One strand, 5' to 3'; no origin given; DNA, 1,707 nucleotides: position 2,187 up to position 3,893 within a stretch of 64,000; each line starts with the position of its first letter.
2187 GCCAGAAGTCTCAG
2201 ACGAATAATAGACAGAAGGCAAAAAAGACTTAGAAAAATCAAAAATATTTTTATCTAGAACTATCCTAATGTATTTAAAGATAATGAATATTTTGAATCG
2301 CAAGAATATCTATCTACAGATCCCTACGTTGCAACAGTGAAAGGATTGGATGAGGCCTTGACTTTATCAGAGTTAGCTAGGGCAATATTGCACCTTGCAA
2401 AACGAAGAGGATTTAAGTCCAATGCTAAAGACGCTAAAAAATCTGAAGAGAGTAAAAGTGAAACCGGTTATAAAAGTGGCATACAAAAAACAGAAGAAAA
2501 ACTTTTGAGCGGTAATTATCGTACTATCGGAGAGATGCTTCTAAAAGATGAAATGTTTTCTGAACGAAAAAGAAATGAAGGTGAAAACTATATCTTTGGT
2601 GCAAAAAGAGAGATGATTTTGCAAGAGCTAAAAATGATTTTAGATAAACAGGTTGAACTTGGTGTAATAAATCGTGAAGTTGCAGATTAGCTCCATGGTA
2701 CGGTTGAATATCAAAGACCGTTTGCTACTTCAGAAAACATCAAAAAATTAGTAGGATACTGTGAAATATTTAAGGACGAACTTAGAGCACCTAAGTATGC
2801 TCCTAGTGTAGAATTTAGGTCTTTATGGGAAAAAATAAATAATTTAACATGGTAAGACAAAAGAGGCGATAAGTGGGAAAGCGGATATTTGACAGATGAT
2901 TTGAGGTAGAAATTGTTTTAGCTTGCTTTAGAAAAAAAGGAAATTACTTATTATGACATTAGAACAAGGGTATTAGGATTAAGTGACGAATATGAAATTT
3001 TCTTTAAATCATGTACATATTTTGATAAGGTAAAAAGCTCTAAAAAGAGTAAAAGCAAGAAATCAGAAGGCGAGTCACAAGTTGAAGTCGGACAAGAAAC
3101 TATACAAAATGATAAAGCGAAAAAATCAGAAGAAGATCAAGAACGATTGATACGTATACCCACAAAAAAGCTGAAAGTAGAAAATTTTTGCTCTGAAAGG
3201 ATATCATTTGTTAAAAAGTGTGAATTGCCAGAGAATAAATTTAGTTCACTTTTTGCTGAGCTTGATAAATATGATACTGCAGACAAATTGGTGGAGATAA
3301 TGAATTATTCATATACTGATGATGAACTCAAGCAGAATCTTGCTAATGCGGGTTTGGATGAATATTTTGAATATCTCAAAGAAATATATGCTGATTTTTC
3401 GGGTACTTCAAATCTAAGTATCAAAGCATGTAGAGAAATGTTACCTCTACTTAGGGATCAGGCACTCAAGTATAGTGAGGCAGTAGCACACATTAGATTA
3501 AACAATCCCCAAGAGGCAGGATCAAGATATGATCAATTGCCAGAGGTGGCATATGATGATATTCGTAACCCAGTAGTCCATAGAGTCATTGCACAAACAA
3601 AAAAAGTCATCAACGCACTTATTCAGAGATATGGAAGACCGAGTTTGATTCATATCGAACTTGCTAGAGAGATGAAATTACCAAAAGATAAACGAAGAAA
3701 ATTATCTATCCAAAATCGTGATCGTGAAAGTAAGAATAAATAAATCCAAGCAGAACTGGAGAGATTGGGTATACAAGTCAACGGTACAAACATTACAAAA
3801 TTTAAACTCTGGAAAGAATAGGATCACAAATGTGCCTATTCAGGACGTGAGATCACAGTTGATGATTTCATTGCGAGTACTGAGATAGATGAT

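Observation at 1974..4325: cas9 decays almost purely by in-frame nonsense codons: one reading frame kept for 2.3 kb through 10 stops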

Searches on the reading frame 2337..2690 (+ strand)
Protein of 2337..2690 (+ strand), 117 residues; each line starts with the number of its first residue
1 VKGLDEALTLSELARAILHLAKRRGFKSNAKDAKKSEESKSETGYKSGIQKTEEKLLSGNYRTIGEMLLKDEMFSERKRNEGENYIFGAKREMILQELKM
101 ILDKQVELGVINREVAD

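Call 41: find_encoding_contigs(protein=window:2337-2690:+, flank=10000)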
Protein window:2337-2690:+ (117 aa): no gene with exactly this product is on record in the collection.

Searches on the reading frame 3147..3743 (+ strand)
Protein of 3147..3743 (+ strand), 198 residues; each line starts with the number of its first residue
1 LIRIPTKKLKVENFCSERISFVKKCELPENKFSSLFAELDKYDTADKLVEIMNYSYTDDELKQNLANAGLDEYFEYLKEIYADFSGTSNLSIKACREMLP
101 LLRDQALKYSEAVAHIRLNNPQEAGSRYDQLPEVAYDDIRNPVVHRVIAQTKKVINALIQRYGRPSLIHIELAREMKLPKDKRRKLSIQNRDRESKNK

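Call 40: find_encoding_contigs(protein=window:3147-3743:+, flank=10000)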
Protein window:3147-3743:+ (198 aa): no gene with exactly this product is on record in the collection.

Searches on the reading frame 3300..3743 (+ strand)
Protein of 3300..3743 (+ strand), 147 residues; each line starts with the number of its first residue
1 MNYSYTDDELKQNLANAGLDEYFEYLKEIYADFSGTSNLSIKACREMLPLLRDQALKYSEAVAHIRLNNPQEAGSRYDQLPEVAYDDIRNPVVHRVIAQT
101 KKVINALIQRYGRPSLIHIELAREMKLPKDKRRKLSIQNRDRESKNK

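Call 54: find_encoding_contigs(protein=window:3300-3743:+, flank=10000)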
Protein window:3300-3743:+ (147 aa): 1 contig read that carries it; 1 place shown.
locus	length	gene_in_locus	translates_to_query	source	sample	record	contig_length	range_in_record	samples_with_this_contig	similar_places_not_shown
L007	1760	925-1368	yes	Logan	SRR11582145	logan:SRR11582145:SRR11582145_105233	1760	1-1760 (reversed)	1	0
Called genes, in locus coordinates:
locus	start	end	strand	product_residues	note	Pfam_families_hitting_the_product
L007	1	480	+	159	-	?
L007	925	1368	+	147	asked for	-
